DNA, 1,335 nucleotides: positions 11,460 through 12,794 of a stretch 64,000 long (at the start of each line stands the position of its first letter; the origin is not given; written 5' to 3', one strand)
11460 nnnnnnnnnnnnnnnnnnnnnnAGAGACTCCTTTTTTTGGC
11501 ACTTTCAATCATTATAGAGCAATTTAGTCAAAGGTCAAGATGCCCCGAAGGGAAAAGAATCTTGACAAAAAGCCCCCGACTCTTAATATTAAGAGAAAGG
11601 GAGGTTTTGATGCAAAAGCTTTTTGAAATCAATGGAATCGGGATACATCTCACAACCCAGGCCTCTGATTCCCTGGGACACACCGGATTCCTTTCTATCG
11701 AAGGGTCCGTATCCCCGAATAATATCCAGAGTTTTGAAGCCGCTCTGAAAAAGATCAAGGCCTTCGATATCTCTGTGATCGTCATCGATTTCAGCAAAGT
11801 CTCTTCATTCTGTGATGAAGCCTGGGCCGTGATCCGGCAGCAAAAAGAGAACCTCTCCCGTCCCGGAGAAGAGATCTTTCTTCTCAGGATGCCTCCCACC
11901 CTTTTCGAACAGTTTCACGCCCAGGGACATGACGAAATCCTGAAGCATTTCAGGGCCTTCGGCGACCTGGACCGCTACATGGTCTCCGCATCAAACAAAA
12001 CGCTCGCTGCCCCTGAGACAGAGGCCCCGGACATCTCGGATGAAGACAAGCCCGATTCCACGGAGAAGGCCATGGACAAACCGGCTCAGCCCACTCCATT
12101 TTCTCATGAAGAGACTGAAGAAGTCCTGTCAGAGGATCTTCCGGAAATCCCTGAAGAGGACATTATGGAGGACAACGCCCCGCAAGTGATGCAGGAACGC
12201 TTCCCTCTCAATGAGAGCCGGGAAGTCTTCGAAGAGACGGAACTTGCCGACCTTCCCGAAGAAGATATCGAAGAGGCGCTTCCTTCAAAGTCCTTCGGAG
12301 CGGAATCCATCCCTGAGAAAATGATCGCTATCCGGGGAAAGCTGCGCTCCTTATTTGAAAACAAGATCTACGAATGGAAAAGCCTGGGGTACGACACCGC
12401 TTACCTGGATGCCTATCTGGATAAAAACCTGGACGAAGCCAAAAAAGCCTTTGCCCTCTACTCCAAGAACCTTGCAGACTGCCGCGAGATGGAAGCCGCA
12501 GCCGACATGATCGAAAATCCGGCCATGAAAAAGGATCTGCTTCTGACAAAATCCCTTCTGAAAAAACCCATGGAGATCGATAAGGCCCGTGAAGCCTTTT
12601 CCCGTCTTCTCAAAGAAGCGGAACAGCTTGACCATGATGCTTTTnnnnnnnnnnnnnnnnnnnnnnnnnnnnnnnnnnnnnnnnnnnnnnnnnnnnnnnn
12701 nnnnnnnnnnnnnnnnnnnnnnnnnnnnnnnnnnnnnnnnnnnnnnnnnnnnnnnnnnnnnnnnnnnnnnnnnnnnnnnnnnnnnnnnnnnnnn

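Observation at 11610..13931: DnaA-type AAA+ ATPase fused to a STAS-like domain and an acidic tail, with no DNA-binding domain IV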

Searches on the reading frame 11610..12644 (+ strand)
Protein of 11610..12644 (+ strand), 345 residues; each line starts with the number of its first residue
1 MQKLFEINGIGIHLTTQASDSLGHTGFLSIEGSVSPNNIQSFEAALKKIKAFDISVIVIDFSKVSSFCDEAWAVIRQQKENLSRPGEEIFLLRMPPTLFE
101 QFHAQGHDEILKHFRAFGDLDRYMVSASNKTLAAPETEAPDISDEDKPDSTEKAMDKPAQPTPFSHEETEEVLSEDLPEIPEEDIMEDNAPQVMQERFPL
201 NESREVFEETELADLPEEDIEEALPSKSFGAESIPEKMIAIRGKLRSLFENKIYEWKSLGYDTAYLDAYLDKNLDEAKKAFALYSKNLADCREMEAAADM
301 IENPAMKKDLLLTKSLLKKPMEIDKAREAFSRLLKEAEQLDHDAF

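Call 29: search_protein_representatives(alignment_id=A2)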
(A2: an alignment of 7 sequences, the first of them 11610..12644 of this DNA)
Query: 7 sequences, 340 profile positions. Proteins with E-value up to 0.001 (for the whole library): 566; up to 1e-10: 73; up to 1e-30: 23. The best 150 are listed.
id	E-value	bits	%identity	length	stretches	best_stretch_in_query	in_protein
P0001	1.4e-169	580.3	-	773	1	1-340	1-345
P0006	3.5e-132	457.3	-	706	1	1-339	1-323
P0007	1.6e-120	419.0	-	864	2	1-340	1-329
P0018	2.7e-46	174.9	-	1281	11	245-336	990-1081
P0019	5.6e-44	167.4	-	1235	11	244-337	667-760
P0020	2.6e-40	155.3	-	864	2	1-160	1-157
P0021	1.1e-39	153.2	-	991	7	238-338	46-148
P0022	8.8e-38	147.0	-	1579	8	249-337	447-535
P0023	1.5e-37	146.2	-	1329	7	241-338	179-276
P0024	2.1e-36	142.5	-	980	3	15-144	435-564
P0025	7.0e-35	137.4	-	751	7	244-328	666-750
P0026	7.6e-34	134.0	-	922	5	239-328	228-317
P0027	1.0e-33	133.6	-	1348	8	239-335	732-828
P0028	1.4e-33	133.2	-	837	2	1-185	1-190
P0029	4.5e-33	131.5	-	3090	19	252-336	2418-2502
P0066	1.6e-13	67.3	-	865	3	27-183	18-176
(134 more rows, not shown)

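Call 30: search_protein_families(library=pfam, proteins=[P0020, P0028, P0018, P0019, P0021, P0024, P0025, P0026, P0066], max_evalue=0.001)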
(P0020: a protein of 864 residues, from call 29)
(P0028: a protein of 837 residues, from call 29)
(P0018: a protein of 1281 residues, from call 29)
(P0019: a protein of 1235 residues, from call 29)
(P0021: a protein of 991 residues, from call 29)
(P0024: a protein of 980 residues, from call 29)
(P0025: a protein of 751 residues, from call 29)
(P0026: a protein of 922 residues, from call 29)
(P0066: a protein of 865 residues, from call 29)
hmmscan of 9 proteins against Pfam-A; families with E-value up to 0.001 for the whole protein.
P0020 (864 aa): 8 families
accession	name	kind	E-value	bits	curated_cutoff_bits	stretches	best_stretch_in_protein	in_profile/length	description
PF00308.24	Bac_DnaA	-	6.8e-28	98.3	23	1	320-472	4-157/162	Bacterial DnaA ATPAse domain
PF01740.26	STAS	-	6e-12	45.7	22.6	1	20-120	5-106/106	STAS domain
PF00004.35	AAA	-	3.9e-07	31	21.2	1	353-442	1-96/131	ATPase family associated with various cellular activities (AAA)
PF13401.12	AAA_22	-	6.4e-07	30.2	27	0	351-411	6-55/130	AAA domain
PF00910.28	RNA_helicase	-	1.9e-05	25.5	21.5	1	353-427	1-64/105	RNA helicase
PF13173.12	AAA_14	-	6.9e-05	23.3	27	1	350-467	2-112/129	AAA domain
PF01695.23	IstB_IS21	-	0.00054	20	24.1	0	353-465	95-205/238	IstB-like ATP binding protein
PF16193.11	AAA_assoc_2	-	0.0008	20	34.3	1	497-549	3-57/81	AAA C-terminal domain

P0028 (837 aa): 5 families
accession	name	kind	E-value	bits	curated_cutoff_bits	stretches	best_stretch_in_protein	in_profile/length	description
PF00308.24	Bac_DnaA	-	2.1e-25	90.2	23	1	398-551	4-159/162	Bacterial DnaA ATPAse domain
PF01740.26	STAS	-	8.9e-12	45.2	22.6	1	20-120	5-106/106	STAS domain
PF01695.23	IstB_IS21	-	9.1e-05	22.5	24.1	1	430-499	95-163/238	IstB-like ATP binding protein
PF00910.28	RNA_helicase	-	0.00031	21.6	21.5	0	430-504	1-64/105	RNA helicase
PF13173.12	AAA_14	-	0.00082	19.8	27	0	429-534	4-102/129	AAA domain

P0018 (1281 aa): 0 families

P0019 (1235 aa): 0 families

P0021 (991 aa): 0 families

P0024 (980 aa): 9 families
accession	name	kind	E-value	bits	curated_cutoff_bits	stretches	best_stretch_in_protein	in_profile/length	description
PF01740.26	STAS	-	4.5e-54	181.2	22.6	3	443-539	8-105/106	STAS domain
PF07228.17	SpoIIE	-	1.3e-50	172.5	25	1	13-208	2-190/192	Stage II sporulation protein E (SpoIIE)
PF13466.11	STAS_2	-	6.2e-23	81.2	29.2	2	448-527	1-79/80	STAS domain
PF13518.12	HTH_28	-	5.7e-09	36.3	25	1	222-268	3-48/52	Helix-turn-helix domain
PF13551.12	HTH_29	-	9.3e-09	35.7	28.1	1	221-273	1-52/64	Winged helix-turn helix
PF13384.12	HTH_23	-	1.7e-06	28.1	24.6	1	221-265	7-50/50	Homeodomain-like domain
PF13565.12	HTH_32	-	1.8e-06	28.9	33.7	1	248-322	1-71/73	Homeodomain-like domain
PF01527.26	HTH_Tnp_1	-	2.4e-05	24.9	24.1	1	231-278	22-70/75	Transposase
PF15978.11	TnsD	-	0.0003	20.4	32.4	1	220-303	187-263/355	Tn7-like transposition protein D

P0025 (751 aa): 0 families

P0026 (922 aa): 2 families
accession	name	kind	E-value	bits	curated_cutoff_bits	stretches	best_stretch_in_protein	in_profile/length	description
PF13240.11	Zn_Ribbon_1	-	4.4e-06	26.8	25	1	4-22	2-20/23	zinc-ribbon domain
PF13248.11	Zn_ribbon_3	-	0.00033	20.5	27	1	1-23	2-24/26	zinc-ribbon domain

P0066 (865 aa): 3 families
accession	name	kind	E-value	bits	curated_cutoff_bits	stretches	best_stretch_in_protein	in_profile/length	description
PF01740.26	STAS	-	4.5e-52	174.7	22.6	3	230-324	10-105/106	STAS domain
PF13466.11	STAS_2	-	9.1e-21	74.3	29.2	3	233-312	1-79/80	STAS domain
PF07719.23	TPR_2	-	0.00047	20.5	27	0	626-653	4-31/34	Tetratricopeptide repeat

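Call 44: predict_structure(alignment_id=A2)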
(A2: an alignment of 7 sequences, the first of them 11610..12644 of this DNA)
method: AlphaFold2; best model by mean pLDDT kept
length: 345 residues; sequences in the alignment: 7
mean_pLDDT: 75.6   pTM: 0.41
mean pLDDT of the five models: 75.6, 73.8, 72.5, 71.4, 71.3
residues with pLDDT >= 90: 174; 70-90: 65; 50-70: 21; < 50: 85
segments of 3 or more residues with pLDDT < 50: 133-195, 210-230
pLDDT, mean of each block of 10 residues (from residue 1): 89 91 88 95 92 91 95 93 87 94 91 92 81 37 31 30 35 33 32 44 54 44 42 69 87 94 95 91 97 95 90 96 97 94 83
secondary structure, 60 per line:
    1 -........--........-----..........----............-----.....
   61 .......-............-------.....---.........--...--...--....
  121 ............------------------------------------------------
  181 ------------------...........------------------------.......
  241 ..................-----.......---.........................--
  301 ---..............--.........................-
elements in order: E2-9 E12-19 E25-34 H39-50 E56-67 H69-80 E88-92 H96-104 E112-114 H117-132 H199-209 H234-258 H264-270 H274-298 H304-317 H320-344

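Call 48: fold_search(model_id=the predicted structure, library=pdb)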
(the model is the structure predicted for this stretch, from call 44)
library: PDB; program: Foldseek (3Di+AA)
matches with E <= 10: 797; with E <= 0.001: 19
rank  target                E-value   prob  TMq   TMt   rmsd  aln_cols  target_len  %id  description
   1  1tid_D                2.1e-05  1.00  0.29  0.80   2.5       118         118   10  Crystal Structures of the ADP and ATP bound forms of the Bacillus Anti-sigma factor SpoIIAB in complex with the Anti-a (released 2004-06-15)
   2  1tid_B                2.1e-05  1.00  0.30  0.81   2.4       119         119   10  Crystal Structures of the ADP and ATP bound forms of the Bacillus Anti-sigma factor SpoIIAB in complex with the Anti-a (released 2004-06-15)
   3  1til_B                2.5e-05  1.00  0.30  0.83   2.4       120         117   10  Crystal Structures of the ADP and ATP bound forms of the Bacillus Anti-sigma factor SpoIIAB in complex with the Anti-a (released 2004-06-15)
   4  1th8_B                3.6e-05  1.00  0.29  0.82   2.7       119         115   10  Crystal Structures of the ADP and ATP bound forms of the Bacillus Anti-sigma factor SpoIIAB in complex with the Anti-a (released 2004-06-15)
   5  4qtp_B                4.0e-05  1.00  0.30  0.83   2.2       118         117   17  Crystal Structure of an Anti-sigma Factor Antagonist from Mycobacterium paratuberculosis (released 2014-07-16)
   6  1vc1_A                4.0e-05  1.00  0.29  0.85   2.5       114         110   16  Crystal structure of the TM1442 protein from Thermotoga maritima, a homolog of the Bacillus subtilis general stress re (released 2004-09-28)
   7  4qtp_A                5.1e-05  1.00  0.30  0.84   2.2       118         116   17  Crystal Structure of an Anti-sigma Factor Antagonist from Mycobacterium paratuberculosis (released 2014-07-16)
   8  6m36_H                6.1e-05  1.00  0.27  0.85   2.2       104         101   14  The crystal structure of B. subtilis RsbV/RsbW complex in the monoclinic crystal form (released 2020-07-15)
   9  1thn_B                6.5e-05  1.00  0.29  0.82   4.0       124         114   10  Crystal Structures of the ADP and ATP bound forms of the Bacillus Anti-sigma factor SpoIIAB in complex with the Anti-a (released 2004-06-15)
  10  8ih8_A                7.3e-05  1.00  0.31  0.89   1.8       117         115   17  anti-sigmaF factor and Anti-sigmaF factor antagonist complex(usfx-RsfB) (released 2024-02-28)
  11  6m36_B                9.2e-05  1.00  0.27  0.88   2.0       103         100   14  The crystal structure of B. subtilis RsbV/RsbW complex in the monoclinic crystal form (released 2020-07-15)
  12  4qtp_D                9.2e-05  1.00  0.30  0.86   3.0       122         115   16  Crystal Structure of an Anti-sigma Factor Antagonist from Mycobacterium paratuberculosis (released 2014-07-16)
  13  1h4z                  3.2e-04  1.00  0.26  0.71   4.3       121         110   13  Structure of the Anti-Sigma Factor Antagonist SpoIIAA in its Unphosphorylated Form (released 2001-07-06)
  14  4hyl_A                3.6e-04  1.00  0.29  0.82   2.2       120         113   10  The crystal structure of an anti-sigma-factor antagonist from Haliangium ochraceum DSM 14365 (released 2012-11-28)
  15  6m36_D                4.1e-04  1.00  0.27  0.86   2.0       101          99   14  The crystal structure of B. subtilis RsbV/RsbW complex in the monoclinic crystal form (released 2020-07-15)
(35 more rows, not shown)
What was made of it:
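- On STAS domain (SpoIIAA-like anti-sigma antagonist fold): Foldseek gives TM 0.80-0.89 (call 48).
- Checked: The modelled fold (pLDDT ~90) matches SpoIIAA, RsbV and RsfB at TM 0.80-0.89 (calls 44, 48).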

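Call 72: search_dna_similar(query=window:11610-12644:+, collection=phages, mode=protein, max_evalue=0.001, max_rows=5)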
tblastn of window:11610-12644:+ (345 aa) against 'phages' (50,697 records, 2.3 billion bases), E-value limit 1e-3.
No match.

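Call 73: search_dna_similar(query=window:11610-12644:+, collection=plasmids, mode=protein, max_evalue=0.001, max_rows=5)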
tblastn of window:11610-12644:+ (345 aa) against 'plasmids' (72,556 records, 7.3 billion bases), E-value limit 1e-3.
No match.
